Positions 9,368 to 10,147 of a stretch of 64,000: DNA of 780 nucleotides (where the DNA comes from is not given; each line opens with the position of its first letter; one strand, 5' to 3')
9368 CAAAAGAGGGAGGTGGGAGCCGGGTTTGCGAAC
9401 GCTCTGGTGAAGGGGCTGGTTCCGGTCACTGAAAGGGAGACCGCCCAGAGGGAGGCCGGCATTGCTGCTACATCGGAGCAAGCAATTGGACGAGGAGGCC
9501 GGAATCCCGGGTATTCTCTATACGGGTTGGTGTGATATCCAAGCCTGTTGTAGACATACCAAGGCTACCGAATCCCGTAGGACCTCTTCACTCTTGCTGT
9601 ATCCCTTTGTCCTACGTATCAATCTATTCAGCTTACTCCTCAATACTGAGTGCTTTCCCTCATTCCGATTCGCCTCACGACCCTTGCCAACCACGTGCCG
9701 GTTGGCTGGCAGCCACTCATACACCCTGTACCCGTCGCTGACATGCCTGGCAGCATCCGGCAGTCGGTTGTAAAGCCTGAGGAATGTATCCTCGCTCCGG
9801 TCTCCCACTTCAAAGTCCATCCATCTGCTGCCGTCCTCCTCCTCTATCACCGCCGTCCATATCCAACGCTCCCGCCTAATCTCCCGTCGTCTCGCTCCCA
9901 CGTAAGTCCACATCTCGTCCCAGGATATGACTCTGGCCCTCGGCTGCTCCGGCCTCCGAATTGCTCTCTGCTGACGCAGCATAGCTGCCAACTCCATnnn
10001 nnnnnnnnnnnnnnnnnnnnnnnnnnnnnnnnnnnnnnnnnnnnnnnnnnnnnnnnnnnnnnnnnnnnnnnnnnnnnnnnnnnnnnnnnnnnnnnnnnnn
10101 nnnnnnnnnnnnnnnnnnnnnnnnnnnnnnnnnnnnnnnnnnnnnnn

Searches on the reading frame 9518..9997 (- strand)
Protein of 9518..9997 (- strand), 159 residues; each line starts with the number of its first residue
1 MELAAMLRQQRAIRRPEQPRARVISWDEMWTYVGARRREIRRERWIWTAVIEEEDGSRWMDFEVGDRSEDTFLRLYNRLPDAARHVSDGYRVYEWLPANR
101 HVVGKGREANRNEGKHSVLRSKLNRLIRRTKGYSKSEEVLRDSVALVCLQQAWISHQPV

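Call 28: search_protein_families(library=pfam, proteins=[window:9518-9997:-], max_evalue=0.01)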
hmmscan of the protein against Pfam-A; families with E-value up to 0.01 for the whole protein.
window:9518-9997:- (159 aa): 2 families
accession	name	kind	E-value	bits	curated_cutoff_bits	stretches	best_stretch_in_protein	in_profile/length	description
PF03400.19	DDE_Tnp_IS1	-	3.4e-11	44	24.1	1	26-140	7-117/131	IS1 transposase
PF03050.20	DDE_Tnp_IS66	-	0.0047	16.8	23.1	1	20-99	66-144/284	Transposase IS66 family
